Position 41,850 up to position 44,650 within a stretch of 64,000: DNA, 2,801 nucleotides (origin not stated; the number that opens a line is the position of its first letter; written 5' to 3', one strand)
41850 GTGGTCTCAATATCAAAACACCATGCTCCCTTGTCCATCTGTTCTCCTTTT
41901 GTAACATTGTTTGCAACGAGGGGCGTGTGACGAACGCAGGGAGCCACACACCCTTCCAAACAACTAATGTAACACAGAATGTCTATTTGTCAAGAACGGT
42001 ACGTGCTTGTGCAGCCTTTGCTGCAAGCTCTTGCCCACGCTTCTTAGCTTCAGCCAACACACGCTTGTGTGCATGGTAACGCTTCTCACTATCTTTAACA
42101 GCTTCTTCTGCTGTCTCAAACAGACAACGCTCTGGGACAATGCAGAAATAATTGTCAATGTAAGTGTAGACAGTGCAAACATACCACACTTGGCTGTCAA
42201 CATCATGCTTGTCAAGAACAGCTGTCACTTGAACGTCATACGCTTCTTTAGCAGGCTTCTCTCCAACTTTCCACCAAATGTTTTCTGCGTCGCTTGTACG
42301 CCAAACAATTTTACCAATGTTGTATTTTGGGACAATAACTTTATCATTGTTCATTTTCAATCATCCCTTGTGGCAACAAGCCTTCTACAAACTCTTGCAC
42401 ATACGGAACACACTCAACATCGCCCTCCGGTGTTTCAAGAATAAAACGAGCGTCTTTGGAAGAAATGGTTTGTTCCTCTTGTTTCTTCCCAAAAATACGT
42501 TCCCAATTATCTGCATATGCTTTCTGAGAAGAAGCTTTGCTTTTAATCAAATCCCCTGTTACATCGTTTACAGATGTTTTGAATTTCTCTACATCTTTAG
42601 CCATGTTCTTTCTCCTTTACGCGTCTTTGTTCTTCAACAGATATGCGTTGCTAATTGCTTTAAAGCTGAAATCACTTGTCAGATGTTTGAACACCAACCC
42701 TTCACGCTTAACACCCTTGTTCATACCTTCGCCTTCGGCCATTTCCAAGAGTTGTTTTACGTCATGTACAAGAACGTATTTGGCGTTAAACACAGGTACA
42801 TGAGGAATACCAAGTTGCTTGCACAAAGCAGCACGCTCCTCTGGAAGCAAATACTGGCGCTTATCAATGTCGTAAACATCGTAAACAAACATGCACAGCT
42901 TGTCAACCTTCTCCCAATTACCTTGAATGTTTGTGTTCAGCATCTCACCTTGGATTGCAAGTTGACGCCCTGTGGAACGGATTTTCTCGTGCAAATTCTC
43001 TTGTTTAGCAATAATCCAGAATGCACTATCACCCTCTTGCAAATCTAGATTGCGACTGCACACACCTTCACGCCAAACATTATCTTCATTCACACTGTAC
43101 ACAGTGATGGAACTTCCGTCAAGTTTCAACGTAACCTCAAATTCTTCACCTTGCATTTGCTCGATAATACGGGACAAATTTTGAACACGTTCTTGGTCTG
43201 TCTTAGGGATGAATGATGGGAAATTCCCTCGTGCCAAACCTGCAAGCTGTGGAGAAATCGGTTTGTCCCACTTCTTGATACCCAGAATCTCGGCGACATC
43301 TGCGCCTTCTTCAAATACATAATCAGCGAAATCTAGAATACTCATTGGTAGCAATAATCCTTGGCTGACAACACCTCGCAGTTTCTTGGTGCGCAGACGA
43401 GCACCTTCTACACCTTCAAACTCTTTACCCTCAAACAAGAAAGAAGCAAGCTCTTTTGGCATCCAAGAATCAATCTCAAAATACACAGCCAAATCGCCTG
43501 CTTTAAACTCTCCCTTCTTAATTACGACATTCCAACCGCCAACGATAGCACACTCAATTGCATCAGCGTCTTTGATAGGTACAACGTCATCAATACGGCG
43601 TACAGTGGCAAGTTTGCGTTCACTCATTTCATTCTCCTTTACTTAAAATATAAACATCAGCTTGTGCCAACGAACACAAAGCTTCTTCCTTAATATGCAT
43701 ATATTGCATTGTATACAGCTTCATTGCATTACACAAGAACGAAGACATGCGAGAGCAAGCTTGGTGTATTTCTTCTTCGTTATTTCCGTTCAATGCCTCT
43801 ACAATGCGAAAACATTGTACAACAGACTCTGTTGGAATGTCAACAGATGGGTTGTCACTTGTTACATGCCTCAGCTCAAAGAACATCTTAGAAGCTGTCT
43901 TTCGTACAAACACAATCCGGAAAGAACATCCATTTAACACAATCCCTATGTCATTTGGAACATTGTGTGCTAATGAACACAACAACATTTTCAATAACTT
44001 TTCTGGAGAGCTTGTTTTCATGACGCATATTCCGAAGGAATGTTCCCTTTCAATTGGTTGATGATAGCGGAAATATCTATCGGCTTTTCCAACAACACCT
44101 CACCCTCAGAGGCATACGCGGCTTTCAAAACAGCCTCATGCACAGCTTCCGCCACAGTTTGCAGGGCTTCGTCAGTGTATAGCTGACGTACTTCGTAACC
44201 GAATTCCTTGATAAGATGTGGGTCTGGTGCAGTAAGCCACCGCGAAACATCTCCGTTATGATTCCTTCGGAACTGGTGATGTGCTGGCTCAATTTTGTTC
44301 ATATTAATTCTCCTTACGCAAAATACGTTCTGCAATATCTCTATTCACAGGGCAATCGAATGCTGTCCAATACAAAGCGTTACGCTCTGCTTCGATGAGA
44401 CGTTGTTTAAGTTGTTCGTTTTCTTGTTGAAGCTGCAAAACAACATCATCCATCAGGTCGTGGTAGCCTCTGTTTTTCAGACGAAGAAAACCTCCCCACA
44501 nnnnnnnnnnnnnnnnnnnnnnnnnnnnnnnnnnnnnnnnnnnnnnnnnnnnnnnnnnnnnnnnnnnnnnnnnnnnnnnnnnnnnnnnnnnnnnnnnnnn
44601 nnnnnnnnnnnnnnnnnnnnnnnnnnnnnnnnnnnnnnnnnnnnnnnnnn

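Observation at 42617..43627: Separate RNA-ligase-like enzyme in addition to the DNA ligase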

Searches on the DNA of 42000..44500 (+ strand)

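Call 7: search_dna_similar(query=window:42000-44500:+, collection=phages, mode=near, max_rows=25)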
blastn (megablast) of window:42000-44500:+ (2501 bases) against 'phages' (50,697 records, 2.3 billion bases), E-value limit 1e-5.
No match.
